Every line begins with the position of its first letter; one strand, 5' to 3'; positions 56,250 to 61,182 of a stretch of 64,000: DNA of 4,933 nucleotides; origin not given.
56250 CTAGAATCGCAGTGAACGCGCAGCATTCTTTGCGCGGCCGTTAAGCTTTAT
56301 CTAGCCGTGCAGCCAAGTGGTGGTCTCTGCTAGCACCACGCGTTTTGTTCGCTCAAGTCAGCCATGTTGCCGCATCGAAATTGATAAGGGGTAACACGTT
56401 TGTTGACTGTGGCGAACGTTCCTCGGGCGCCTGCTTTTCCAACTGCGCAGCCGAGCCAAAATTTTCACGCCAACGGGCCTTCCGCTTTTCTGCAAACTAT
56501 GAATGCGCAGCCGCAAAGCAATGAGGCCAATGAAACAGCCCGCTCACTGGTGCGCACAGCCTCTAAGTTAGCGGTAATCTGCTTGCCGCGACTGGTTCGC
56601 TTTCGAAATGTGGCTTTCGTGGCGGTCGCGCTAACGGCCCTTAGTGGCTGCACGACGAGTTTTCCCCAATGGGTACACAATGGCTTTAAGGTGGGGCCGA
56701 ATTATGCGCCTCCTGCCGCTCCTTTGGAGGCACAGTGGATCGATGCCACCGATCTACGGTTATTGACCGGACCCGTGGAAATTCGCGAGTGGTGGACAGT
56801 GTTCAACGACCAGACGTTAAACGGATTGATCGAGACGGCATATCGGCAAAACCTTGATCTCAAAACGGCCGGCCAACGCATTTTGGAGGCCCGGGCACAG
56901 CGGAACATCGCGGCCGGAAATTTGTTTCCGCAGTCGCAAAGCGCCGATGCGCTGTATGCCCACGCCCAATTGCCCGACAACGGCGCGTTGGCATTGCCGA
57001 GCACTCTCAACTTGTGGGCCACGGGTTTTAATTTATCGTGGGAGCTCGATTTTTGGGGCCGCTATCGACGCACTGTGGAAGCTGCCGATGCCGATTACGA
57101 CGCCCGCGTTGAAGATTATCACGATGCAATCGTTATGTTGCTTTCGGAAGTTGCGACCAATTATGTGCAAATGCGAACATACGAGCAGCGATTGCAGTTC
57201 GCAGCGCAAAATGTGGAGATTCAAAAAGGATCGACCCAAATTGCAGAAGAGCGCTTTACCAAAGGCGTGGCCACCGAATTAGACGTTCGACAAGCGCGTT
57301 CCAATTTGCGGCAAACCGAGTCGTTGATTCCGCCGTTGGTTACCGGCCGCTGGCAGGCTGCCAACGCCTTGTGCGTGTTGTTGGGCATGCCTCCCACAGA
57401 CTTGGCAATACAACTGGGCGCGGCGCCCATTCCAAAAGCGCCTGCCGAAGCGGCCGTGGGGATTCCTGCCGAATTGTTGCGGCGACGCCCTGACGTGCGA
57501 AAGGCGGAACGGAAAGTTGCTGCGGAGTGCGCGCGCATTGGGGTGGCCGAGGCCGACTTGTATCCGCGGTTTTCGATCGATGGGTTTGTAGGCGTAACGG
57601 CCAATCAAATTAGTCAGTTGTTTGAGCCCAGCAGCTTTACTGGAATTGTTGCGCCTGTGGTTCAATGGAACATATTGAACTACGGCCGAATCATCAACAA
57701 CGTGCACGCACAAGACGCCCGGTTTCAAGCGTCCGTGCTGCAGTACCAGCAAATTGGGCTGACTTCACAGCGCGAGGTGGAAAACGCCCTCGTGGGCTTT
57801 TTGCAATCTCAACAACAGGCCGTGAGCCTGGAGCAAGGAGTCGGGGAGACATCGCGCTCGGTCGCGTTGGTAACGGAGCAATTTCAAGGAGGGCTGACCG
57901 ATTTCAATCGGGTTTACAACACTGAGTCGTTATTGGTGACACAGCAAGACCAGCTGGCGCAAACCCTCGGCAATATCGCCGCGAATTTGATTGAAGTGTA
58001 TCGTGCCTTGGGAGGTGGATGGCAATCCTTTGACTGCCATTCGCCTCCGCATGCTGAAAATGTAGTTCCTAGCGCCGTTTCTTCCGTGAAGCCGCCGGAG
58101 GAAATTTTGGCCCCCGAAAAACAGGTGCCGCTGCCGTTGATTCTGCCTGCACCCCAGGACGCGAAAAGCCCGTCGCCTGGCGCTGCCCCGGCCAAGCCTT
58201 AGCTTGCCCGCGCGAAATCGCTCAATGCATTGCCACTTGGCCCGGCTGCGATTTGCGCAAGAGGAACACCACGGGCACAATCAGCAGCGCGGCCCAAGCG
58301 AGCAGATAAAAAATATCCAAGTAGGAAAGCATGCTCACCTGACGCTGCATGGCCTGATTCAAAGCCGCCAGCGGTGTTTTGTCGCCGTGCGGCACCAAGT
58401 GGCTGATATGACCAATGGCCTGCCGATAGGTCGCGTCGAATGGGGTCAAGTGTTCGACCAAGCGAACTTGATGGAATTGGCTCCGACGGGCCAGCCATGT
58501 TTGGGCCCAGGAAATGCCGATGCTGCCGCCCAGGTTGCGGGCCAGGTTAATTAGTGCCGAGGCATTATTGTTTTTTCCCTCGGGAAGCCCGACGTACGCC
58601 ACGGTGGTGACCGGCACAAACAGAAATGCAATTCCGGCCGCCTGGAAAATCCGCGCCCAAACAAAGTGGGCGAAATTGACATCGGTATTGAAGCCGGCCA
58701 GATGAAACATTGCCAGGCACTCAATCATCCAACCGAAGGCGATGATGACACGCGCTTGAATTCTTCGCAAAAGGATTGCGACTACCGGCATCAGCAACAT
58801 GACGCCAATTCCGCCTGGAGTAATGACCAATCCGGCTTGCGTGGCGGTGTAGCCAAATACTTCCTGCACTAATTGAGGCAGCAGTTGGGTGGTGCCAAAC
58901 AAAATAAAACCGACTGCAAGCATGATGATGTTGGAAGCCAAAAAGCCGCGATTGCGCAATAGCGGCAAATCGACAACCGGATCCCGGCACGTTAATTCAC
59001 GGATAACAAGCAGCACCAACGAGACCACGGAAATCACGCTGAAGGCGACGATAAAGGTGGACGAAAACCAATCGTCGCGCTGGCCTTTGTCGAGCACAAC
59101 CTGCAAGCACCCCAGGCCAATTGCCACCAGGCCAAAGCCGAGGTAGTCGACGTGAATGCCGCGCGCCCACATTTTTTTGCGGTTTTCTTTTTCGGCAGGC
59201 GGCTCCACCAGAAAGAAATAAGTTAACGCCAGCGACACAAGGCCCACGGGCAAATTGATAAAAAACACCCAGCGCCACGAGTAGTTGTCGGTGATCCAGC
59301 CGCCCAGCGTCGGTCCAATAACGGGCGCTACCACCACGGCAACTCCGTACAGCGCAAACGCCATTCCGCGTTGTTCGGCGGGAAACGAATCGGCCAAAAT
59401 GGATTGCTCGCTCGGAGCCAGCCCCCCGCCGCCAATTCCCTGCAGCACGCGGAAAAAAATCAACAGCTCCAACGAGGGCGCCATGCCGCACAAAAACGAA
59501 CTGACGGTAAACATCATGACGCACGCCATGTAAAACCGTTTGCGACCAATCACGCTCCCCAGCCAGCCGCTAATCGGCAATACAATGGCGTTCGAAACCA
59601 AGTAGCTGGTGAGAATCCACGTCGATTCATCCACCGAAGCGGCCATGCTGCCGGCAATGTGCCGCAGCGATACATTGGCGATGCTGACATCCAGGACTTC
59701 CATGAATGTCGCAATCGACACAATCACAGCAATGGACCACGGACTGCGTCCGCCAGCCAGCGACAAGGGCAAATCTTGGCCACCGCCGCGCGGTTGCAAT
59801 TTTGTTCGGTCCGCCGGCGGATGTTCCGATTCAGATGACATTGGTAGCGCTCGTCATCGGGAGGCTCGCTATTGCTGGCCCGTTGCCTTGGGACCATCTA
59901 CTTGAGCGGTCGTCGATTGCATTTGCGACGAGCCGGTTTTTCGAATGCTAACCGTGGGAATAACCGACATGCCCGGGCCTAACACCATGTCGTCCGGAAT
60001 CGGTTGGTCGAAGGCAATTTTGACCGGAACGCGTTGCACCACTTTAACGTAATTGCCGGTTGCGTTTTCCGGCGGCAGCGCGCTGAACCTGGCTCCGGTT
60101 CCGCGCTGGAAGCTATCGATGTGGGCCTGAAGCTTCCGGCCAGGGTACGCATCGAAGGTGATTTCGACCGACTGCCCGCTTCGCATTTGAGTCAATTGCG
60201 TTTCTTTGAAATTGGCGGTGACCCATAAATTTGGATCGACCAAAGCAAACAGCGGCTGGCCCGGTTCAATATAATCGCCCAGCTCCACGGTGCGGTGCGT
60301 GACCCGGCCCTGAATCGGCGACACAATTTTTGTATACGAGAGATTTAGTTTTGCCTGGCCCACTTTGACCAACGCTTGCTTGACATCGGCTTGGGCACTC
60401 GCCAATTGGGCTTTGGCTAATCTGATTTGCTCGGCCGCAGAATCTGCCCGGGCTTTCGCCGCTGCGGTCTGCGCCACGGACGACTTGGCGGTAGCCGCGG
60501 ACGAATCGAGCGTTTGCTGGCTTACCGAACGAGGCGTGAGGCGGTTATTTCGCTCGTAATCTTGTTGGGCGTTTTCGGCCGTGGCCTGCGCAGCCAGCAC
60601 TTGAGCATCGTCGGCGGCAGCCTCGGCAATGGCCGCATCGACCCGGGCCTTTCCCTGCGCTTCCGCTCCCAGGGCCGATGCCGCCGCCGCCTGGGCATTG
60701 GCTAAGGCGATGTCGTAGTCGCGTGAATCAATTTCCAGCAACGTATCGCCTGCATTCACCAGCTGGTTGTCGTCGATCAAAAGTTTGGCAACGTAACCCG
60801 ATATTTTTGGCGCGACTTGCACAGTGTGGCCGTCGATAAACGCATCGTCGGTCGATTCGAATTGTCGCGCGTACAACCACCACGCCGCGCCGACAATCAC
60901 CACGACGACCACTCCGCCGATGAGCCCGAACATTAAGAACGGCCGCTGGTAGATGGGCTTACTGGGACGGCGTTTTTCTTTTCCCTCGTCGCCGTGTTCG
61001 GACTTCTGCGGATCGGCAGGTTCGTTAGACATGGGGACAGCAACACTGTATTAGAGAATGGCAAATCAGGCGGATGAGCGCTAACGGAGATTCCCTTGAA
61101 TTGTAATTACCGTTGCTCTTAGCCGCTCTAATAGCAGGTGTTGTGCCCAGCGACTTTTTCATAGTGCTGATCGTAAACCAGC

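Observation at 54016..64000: tRNA-Lys followed by four direct copies of its 3' flank, dividing 10 kb into cassette-like modules with no integrase in view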

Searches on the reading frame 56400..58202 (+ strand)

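Call 12: search_protein_families(library=pfam, proteins=[window:56400-58202:+], max_evalue=0.01)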
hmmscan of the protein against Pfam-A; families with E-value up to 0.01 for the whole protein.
window:56400-58202:+ (600 aa): 1 family
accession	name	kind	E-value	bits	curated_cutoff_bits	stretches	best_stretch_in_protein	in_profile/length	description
PF02321.23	OEP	-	1e-38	133.5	22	2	141-329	2-187/187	Outer membrane efflux protein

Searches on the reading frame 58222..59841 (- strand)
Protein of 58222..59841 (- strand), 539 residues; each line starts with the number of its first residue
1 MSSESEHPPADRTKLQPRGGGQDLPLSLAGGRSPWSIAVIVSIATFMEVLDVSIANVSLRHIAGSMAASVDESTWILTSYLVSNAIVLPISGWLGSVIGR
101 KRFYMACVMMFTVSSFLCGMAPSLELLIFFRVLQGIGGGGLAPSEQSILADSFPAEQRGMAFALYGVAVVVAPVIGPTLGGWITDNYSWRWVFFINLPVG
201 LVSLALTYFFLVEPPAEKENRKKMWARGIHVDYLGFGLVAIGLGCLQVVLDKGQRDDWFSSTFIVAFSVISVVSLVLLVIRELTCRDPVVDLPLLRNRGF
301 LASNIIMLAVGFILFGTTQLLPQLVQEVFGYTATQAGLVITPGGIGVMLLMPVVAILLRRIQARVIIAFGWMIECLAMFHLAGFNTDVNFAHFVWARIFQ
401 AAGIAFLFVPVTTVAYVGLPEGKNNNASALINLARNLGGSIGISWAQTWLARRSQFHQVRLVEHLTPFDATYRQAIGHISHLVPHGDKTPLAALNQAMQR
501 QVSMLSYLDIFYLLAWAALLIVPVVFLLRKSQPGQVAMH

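Call 12: search_protein_families(library=pfam, proteins=[window:58222-59841:-], max_evalue=0.01)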
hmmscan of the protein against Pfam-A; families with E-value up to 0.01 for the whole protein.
window:58222-59841:- (539 aa): 4 families
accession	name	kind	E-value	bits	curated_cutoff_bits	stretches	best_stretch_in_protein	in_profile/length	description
PF07690.21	MFS_1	-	4.8e-60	203.7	33.4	1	42-442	2-346/347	Major Facilitator Superfamily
PF00083.30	Sugar_tr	-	5e-12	45.9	22.3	2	35-141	14-119/452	Sugar (and other) transporter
PF06609.19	TRI12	-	2.4e-08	33.3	23.2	1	44-381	55-400/599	Fungal trichothecene efflux pump (TRI12)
PF05977.19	MFS_3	-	0.00019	20.4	27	1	101-196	75-175/524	Transmembrane secretion effector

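Call 58: find_homologous_proteins(query=window:58222-59841:-, max_evalue=1e-60)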
Query window:58222-59841:- (539 aa): 7999 proteins with E <= 1e-60 among 8000 candidates; the best 120 are listed.
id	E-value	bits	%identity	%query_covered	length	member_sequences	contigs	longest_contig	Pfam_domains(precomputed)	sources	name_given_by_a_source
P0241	7.2e-284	961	81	96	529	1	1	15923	PF06609.19,PF00083.31,PF07690.22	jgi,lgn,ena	-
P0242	1.8e-245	834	69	99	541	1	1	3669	PF00083.31,PF07690.22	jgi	jgi:MFS transporter, DHA2 family, multidrug resistance protein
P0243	5.4e-242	823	69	100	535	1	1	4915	PF06609.19,PF00083.31,PF07690.22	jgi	jgi:DHA2 family multidrug resistance protein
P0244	6.1e-241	819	69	100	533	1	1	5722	PF13347.13,PF00083.31,PF07690.22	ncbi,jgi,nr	ncbi:MAG TPA: DHA2 family efflux MFS transporter permease subunit [Pirellulales bacterium]|jgi:DHA2 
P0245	1.2e-240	818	70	99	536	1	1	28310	PF00083.31,PF07690.22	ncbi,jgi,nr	ncbi:MAG TPA: DHA2 family efflux MFS transporter permease subunit [Pirellulales bacterium]|jgi:DHA2 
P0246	1.5e-240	818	67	99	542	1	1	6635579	PF13347.13,PF06609.19,PF00083.31,PF07690.22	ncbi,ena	-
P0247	1.7e-240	818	68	99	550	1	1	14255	PF13347.13,PF06609.19,PF00083.31,PF07690.22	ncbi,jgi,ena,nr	ncbi:MAG TPA: DHA2 family efflux MFS transporter permease subunit [Pirellulales bacterium]|nr:DHA2 f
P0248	7.5e-240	816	71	96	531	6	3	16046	PF06609.19,PF00083.31,PF07690.22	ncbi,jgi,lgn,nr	ncbi:MAG TPA: DHA2 family efflux MFS transporter permease subunit [Pirellulales bacterium]|jgi:DHA2 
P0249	2.4e-238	811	68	99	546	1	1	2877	PF13347.13,PF00083.31,PF07690.22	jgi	jgi:DHA2 family multidrug resistance protein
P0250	2.6e-238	810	67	99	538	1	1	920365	PF00083.31,PF07690.22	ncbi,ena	-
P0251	8.7e-238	809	70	97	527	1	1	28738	PF13347.13,PF00083.31,PF07690.22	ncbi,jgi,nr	ncbi:MAG TPA: DHA2 family efflux MFS transporter permease subunit [Pirellulales bacterium]|jgi:DHA2 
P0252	3.1e-237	807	68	100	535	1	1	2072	PF13347.13,PF06609.19,PF00083.31,PF07690.22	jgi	jgi:DHA2 family multidrug resistance protein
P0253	3.2e-237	807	67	99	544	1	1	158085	PF13347.13,PF00083.31,PF07690.22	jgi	jgi:MFS transporter, DHA2 family, multidrug resistance protein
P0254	1.3e-235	802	67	99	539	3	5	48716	PF13347.13,PF00083.31,PF07690.22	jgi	jgi:DHA2 family multidrug resistance protein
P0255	2.2e-234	798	67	95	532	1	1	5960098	PF13347.13,PF06609.19,PF00083.31,PF07690.22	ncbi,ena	-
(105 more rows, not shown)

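Call 59: find_encoding_contigs(protein=P0241, flank=10000, max_places=3)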
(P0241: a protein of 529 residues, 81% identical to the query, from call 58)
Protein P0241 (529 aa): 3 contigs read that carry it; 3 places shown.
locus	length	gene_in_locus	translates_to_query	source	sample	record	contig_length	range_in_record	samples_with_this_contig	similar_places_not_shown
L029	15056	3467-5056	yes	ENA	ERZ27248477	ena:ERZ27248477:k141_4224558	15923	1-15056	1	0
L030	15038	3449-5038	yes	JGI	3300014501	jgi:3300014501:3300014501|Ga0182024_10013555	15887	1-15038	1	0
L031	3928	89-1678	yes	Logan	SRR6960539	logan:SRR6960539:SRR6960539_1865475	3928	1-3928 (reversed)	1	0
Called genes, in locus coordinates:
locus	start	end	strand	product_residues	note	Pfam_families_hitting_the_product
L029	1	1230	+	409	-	?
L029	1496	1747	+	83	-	-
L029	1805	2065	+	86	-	-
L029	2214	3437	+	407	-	PF25917:BSH_RND, PF25919:BSH_CusB (weak), PF25973:BSH_CzcB (faint), PF25954:Beta-barrel_RND_2 (weak), PF25963:Beta-barrel_AAEA (weak)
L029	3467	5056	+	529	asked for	PF00083:Sugar_tr, PF06609:TRI12, PF07690:MFS_1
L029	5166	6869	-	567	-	PF02321:OEP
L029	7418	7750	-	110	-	PF00404:Dockerin_1 (weak)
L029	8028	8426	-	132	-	PF01258:zf-dskA_traR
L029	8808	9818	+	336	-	PF08240:ADH_N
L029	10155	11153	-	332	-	PF01180:DHO_dh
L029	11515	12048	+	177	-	PF01613:Flavin_Reduct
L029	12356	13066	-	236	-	PF01988:VIT1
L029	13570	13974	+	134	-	PF09939:DUF2171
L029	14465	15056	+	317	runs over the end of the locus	PF09752:ABHD18 (weak)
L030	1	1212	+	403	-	?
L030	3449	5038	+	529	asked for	PF00083:Sugar_tr, PF06609:TRI12, PF07690:MFS_1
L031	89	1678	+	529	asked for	PF00083:Sugar_tr, PF06609:TRI12, PF07690:MFS_1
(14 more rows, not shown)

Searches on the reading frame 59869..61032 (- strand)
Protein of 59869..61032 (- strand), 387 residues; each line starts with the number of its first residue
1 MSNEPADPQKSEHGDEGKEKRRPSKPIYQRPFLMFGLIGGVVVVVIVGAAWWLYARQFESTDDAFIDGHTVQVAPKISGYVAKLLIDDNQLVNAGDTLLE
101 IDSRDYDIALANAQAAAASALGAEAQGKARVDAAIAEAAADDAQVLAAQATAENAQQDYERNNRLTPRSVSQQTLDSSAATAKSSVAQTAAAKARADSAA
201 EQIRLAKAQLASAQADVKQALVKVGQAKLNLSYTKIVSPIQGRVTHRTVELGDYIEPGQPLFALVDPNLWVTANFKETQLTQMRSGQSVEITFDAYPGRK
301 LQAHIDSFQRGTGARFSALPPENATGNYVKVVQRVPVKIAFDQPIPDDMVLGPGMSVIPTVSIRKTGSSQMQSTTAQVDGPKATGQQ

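Call 12: search_protein_families(library=pfam, proteins=[window:59869-61032:-], max_evalue=0.01)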
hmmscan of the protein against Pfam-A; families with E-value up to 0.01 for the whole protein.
window:59869-61032:- (387 aa): 5 families
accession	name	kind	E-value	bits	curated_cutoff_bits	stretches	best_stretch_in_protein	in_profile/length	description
PF16576.10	HlyD_D23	-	3.8e-20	72.5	30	1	70-307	19-183/214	Barrel-sandwich domain of CusB or HlyD membrane-fusion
PF13437.12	HlyD_3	-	4e-16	60.1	22.2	1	235-317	1-79/106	HlyD family secretion protein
PF00529.27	CusB_dom_1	-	3.1e-14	53.4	26.5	1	45-356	2-82/89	Cation efflux system protein CusB domain 1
PF13533.13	Biotin_lipoyl_2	-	1e-11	44.8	29.8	1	71-102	1-32/32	Biotin-lipoyl like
PF00364.28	Biotin_lipoyl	-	0.00043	20.5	22.1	0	75-101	47-73/73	Biotin-requiring enzyme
